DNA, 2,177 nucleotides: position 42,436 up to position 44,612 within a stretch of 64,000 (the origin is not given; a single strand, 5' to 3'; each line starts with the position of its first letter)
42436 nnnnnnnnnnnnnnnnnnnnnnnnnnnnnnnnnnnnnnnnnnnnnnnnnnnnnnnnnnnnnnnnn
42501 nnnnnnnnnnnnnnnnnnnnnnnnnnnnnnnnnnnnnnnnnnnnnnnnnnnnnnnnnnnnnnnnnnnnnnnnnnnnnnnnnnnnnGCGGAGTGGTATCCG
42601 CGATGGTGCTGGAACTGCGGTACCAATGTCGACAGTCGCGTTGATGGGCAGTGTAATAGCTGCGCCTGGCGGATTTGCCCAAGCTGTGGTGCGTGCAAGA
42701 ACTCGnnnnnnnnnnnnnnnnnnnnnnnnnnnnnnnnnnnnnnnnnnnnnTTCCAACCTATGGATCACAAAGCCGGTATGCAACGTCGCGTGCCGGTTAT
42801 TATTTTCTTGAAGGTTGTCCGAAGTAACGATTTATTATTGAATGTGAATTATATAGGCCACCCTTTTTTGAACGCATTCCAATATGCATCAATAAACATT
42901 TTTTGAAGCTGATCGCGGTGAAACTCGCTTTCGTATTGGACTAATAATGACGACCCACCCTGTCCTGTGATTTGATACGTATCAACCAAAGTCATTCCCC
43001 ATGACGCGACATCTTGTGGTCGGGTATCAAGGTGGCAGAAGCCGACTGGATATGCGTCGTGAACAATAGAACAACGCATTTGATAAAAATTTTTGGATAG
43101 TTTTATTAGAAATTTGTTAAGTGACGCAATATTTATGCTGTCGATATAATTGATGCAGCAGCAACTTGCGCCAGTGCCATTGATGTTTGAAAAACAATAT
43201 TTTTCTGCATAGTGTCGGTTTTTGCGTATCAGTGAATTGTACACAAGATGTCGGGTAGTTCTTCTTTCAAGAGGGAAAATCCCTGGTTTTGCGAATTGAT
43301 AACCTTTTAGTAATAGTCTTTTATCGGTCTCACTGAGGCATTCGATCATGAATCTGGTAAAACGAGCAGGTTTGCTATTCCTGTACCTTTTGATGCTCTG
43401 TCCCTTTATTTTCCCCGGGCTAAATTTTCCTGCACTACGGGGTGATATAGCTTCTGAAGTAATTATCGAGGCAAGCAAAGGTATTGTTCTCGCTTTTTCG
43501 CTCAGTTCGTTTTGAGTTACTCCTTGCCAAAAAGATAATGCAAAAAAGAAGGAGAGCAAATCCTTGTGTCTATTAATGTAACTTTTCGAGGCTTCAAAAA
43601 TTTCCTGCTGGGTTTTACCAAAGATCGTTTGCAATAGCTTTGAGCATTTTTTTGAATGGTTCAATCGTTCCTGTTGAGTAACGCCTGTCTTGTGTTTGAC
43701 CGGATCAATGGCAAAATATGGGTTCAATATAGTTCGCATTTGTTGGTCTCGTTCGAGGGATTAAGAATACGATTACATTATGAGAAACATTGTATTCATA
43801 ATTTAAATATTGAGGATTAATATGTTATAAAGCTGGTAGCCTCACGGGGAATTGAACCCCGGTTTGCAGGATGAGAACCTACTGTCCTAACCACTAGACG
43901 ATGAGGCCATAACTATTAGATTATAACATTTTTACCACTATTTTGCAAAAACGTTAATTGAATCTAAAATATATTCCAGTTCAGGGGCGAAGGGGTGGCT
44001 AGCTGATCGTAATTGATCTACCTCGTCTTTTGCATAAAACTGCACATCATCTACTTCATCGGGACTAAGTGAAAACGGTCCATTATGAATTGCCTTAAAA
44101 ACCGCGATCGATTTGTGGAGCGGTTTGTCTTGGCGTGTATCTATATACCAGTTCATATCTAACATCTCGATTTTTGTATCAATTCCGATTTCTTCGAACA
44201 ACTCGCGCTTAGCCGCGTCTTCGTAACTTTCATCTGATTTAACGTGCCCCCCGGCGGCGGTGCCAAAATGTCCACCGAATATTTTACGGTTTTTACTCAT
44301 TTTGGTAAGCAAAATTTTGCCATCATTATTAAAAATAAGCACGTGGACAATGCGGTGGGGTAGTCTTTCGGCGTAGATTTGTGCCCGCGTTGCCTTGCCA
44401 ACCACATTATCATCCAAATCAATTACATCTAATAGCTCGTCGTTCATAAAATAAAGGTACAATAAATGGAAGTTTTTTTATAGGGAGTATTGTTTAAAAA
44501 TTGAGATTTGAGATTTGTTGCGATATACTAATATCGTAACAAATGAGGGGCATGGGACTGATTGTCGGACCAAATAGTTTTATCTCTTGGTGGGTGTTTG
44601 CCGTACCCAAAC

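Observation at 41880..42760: Second GC-rich pair: 144-aa cytoplasmic protein + 107-aa protein with five CxxC pairs, convergent with an AT-rich tRNA-linked ORF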

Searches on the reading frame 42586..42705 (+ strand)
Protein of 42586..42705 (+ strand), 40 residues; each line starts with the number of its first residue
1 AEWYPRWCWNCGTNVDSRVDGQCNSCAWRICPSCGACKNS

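Call 34: find_related_loci(query=A3, collection=genome_contigs, flank=8000)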
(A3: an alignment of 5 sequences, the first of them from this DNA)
Query A3 (40 aa) in genome_contigs; peptide patterns used: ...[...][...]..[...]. (x = any residue, [..] = any of these).
103 stretches matched a pattern; 10 encode a relative of the query (tblastn E <= 1e-3); 10 distinct loci.
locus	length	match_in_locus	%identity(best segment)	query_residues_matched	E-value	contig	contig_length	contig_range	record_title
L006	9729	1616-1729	58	3-40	1e-11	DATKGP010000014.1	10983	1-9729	MAG TPA_asm: Candidatus Saccharimonadales bacterium isolate SMAG_U14554 k141_204700, whole genome shotgun sequence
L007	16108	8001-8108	53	2-37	8e-10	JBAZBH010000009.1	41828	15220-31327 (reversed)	MAG: Patescibacteria group bacterium isolate SO_2017_GW1_108 NODE_4395_length_41828_cov_1.388672_OW334_2017, whole genom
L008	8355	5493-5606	50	2-37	2e-8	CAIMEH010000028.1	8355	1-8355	uncultured Candidatus Berkelbacteria bacterium isolate AlinenLipids_bin-6077 genome assembly, contig: bin-6077:28/34, wh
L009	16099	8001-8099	48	3-35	2e-8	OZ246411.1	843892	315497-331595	MAG: uncultured Candidatus Saccharibacteria bacterium isolate SRP242652_co1_90 genome assembly, chromosome: 1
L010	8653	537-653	46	3-39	5e-7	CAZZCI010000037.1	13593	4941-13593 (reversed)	MAG TPA_asm: uncultured Rhodothermales bacterium isolate binchicken_co32_347 genome assembly, contig: NODE_7501_length_1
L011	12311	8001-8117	46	3-39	5e-6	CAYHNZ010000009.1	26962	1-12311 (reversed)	MAG TPA_asm: uncultured Candidatus Saccharibacteria bacterium isolate ERP119705_co14_491 genome assembly, contig: NODE_1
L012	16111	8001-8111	41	2-38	1e-5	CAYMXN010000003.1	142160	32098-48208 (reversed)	MAG TPA_asm: uncultured Candidatus Saccharibacteria bacterium isolate SRP292972_co3_20 genome assembly, contig: NODE_159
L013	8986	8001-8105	44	1-36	1e-5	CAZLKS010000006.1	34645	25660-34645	MAG TPA_asm: uncultured Candidatus Saccharibacteria bacterium isolate SRP278252_co2_270 genome assembly, contig: NODE_24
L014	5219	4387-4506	49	2-38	1e-5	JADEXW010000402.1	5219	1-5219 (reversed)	Pseudanabaenaceae cyanobacterium LEGE 13415 NODE_1152_length_5219_cov_2.98841, whole genome shotgun sequence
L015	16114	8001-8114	39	3-37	5e-5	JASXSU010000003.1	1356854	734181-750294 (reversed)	MAG: Candidatus Endonucleobacter sp. (ex Gigantidas childressi) isolate IAP7 NODE_edge_13950+_length_1356854_cov_45, who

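Call 38: search_protein_families(library=pfam, proteins=[L006:984-1334:-, L006:2017-3315:-, L006:3340-5046:-, L007:6401-6844:+, L007:7281-7745:-, L007:8292-8555:+, L007:8981-9340:+, L007:9390-9869:-, L008:4189-4731:+, L008:4750-5031:+], max_evalue=0.001)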
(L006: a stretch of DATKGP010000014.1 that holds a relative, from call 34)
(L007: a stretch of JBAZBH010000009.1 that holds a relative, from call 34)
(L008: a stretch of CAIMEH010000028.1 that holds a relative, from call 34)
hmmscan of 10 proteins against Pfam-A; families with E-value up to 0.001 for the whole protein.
L006:984-1334:- (116 aa): 4 families
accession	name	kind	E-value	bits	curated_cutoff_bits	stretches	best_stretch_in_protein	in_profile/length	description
PF01381.28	HTH_3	-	6.5e-11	42.5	23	1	55-107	1-53/55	Helix-turn-helix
PF13560.12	HTH_31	-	9.8e-09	35.8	27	1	50-105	1-57/64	Helix-turn-helix domain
PF12844.13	HTH_19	-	0.00016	22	30.2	1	59-105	8-54/64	Helix-turn-helix domain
PF13413.12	HTH_25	-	0.00073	19.7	24.6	0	55-105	2-58/62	Helix-turn-helix domain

L006:2017-3315:- (432 aa): 9 families
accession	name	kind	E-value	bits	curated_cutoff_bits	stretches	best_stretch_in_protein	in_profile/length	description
PF13481.12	AAA_25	-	2.3e-14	53.9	27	1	84-215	28-194/195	AAA domain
PF06745.19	ATPase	-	2.3e-14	53.8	26.6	1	67-138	1-74/231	KaiC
PF18073.7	Zn_ribbon_LapB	-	5e-09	36.1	25.7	1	9-36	1-28/28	Rubredoxin metal binding domain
PF03796.21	DnaB_C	-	1.4e-06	28.3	27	1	67-131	2-67/255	DnaB-like helicase C terminal domain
PF13191.12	AAA_16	-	4.9e-06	27.6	32.6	1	88-127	24-63/167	AAA ATPase domain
PF13541.12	ChlI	-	1.3e-05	25.5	27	1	359-399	57-97/121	Subunit ChlI of Mg-chelatase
PF13401.12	AAA_22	-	2.4e-05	25.1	27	1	88-210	5-123/130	AAA domain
PF13479.12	AAA_24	-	0.00028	21.2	27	0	90-130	4-40/195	AAA domain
PF13173.12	AAA_14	-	0.00064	20.2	27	0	89-171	3-73/129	AAA domain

L006:3340-5046:- (568 aa): 3 families
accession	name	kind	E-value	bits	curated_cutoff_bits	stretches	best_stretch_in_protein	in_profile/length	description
PF17768.7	RecJ_OB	-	2.4e-23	82.7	27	1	438-543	3-105/107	RecJ OB domain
PF01368.27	DHH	-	2.5e-17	63.8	28.1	1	63-209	3-124/125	DHH family, N-terminal domain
PF02272.25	DHHA1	-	3.1e-11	44.1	25.9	1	329-421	3-100/102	DHHA1 domain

L007:6401-6844:+ (147 aa): 0 families

L007:7281-7745:- (154 aa): 0 families

L007:8292-8555:+ (87 aa): 0 families

L007:8981-9340:+ (119 aa): 0 families

L007:9390-9869:- (159 aa): 1 family
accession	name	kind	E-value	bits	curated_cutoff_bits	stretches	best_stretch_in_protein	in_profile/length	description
PF02308.21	MgtC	-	3.7e-32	111.7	31.4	1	10-125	1-111/121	MgtC family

L008:4189-4731:+ (180 aa): 1 family
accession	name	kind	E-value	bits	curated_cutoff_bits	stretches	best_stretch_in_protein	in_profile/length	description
PF01625.27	PMSR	-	9.4e-61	205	23.7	1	9-161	2-153/153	Peptide methionine sulfoxide reductase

L008:4750-5031:+ (93 aa): 1 family
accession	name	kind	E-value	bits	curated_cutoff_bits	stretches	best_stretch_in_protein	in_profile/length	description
PF11950.13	DUF3467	-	2.2e-21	76.1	25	1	3-78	13-91/92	Protein of unknown function (DUF3467)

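Call 39: search_protein_families(library=pfam, proteins=[L008:5708-6319:+, L008:6545-7123:+, L009:6679-7209:-, L009:7405-7662:+, L009:8297-8590:-, L009:8697-9161:+, L011:5730-6911:+, L011:6986-7390:+, L011:8268-10046:+, L011:10093-11061:+], max_evalue=0.001)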
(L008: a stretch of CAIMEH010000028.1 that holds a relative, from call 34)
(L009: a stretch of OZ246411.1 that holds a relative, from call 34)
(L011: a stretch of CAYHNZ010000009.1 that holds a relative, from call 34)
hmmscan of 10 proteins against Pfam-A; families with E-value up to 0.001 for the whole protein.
L008:5708-6319:+ (203 aa): 1 family
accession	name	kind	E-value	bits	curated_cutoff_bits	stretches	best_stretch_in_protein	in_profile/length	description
PF03073.20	TspO_MBR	-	3.8e-32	111.5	24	1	10-152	2-144/145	TspO/MBR family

L008:6545-7123:+ (192 aa): 1 family
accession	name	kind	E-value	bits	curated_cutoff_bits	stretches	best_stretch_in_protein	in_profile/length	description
PF00297.29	Ribosomal_L3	-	3.7e-11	43.1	22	1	83-170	206-292/369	Ribosomal protein L3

L009:6679-7209:- (176 aa): 0 families

L009:7405-7662:+ (85 aa): 0 families

L009:8297-8590:- (97 aa): 0 families

L009:8697-9161:+ (154 aa): 0 families

L011:5730-6911:+ (393 aa): 4 families
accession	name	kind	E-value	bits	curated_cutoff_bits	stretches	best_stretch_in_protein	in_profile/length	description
PF00009.33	GTP_EFTU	-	6.3e-64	215.5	26.5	1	9-200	1-187/188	Elongation factor Tu GTP binding domain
PF03143.23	GTP_EFTU_D3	-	7.4e-39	132.8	27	1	297-391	1-105/106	Elongation factor Tu C-terminal domain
PF03144.31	GTP_EFTU_D2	-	7.6e-19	68.4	30.3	1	224-293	1-73/73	Elongation factor Tu domain 2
PF01926.29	MMR_HSR1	-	5e-05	23.8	21.9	1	14-135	2-112/113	50S ribosome-binding GTPase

L011:6986-7390:+ (134 aa): 1 family
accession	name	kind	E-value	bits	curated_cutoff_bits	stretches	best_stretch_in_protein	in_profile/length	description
PF00338.27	Ribosomal_S10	-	1e-35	122.4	21.2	1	39-133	1-98/98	Ribosomal protein S10p/S20e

L011:8268-10046:+ (592 aa): 13 families
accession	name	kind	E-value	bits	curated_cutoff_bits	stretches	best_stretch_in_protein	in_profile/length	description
PF05970.20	PIF1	-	8.8e-34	117.5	25.9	1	23-161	19-158/223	PIF1-like helicase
PF13245.12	AAA_19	-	1.8e-15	57.7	25.1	1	16-158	1-132/134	AAA domain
PF14493.12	HTH_40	-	6.6e-15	55.6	27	1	492-589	1-89/89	Helix-turn-helix domain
PF13604.12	AAA_30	-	9.8e-15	55.2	27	1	15-161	5-134/191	AAA domain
PF13401.12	AAA_22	-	1.9e-09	38.4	27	1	26-150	5-122/130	AAA domain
PF21530.3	Pif1_2B_dom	-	2.6e-06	27.5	23.9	1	292-336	2-47/47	DNA helicase Pif1, 2B domain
PF13086.12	AAA_11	-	4.6e-06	27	27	0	16-53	6-44/257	AAA domain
PF03266.21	NTPase_1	-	9.6e-05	22.7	23.9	0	28-53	1-26/168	NTPase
PF18335.7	SH3_13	-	9.9e-05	22.5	41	1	308-345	26-63/65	ATP-dependent RecD-like DNA helicase SH3 domain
PF20720.3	nSTAND3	-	0.00013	22.1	27.2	1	17-59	8-50/155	Novel STAND NTPase 3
PF13191.12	AAA_16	-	0.00021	22.3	32.6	0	20-53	16-51/167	AAA ATPase domain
PF00270.35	DEAD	-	0.0003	21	26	0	15-42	3-30/167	DEAD/DEAH box helicase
PF02689.20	Herpes_Helicase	-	0.00075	18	27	0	361-421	711-773/808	Helicase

L011:10093-11061:+ (322 aa): 0 families

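Call 63: find_related_loci(query=A3, collection=viral_contigs, flank=8000)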
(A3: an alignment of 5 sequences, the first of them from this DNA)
Query A3 (40 aa) in viral_contigs; peptide patterns used: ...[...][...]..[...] (x = any residue, [..] = any of these).
374 stretches matched a pattern, but none encodes a relative of the query by tblastn (E <= 1e-3).

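Call 89: search_protein_families(library=pfam, proteins=[L012:7014-7355:+, L012:7397-7786:-, L012:8310-8783:-, L012:8805-9374:-, L013:6772-7914:-, L013:6312-6737:-, L013:8168-8395:+], max_evalue=0.001)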
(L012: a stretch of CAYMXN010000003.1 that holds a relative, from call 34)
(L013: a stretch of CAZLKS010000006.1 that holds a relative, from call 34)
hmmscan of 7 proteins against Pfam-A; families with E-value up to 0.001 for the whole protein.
L012:7014-7355:+ (113 aa): 0 families

L012:7397-7786:- (129 aa): 1 family
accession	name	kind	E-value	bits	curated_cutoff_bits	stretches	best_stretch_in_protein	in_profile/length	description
PF00581.25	Rhodanese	-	3.3e-14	53.6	22.2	1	38-122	7-101/102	Rhodanese-like domain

L012:8310-8783:- (157 aa): 2 families
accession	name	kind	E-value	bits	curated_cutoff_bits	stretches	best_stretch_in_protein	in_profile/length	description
PF07883.17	Cupin_2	-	1.9e-14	53.5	27.2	1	58-127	2-70/70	Cupin domain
PF02311.25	AraC_binding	-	5.2e-05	23.4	21.1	1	64-139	13-87/135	AraC-like ligand binding domain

L012:8805-9374:- (189 aa): 5 families
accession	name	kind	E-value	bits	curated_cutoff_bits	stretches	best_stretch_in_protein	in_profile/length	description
PF01926.29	MMR_HSR1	-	1e-21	77.6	21.9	1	26-144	2-113/113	50S ribosome-binding GTPase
PF02421.24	FeoB_N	-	8.8e-12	45.3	27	1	26-185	3-154/156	Ferrous iron transport protein B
PF00009.33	GTP_EFTU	-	2.5e-08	34.1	26.5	1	109-164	95-150/188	Elongation factor Tu GTP binding domain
PF03193.22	RsgA_GTPase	-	2.7e-08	34.3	30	1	26-79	109-168/174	RsgA GTPase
PF00350.29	Dynamin_N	-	0.00023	21.7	27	0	27-48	2-23/168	Dynamin family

L013:6772-7914:- (380 aa): 1 family
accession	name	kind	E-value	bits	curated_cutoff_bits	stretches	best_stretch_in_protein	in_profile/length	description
PF03724.22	META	-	1.5e-13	51.1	24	1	281-380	15-109/109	META domain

L013:6312-6737:- (141 aa): 0 families

L013:8168-8395:+ (75 aa): 0 families

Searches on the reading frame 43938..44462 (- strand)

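Call 7: search_protein_families(library=pfam, proteins=[window:43938-44462:-], max_evalue=1)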
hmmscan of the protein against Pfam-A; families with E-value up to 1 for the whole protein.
window:43938-44462:- (174 aa): 2 families
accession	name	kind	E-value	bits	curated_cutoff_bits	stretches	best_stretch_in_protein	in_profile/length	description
PF00293.34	NUDIX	-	1.6e-18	67.5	21.1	1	35-158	2-130/134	NUDIX domain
PF22327.2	Nudt16-like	-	0.00027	21.3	27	1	39-107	3-76/161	U8 snoRNA-decapping enzyme-like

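Call 67: search_protein_families(library=ncbifam, proteins=[P0001, P0002], max_evalue=0.1)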
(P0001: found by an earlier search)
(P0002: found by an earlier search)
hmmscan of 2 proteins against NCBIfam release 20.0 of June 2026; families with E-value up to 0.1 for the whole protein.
P0001 (144 aa): 0 families

P0002 (296 aa): 0 families
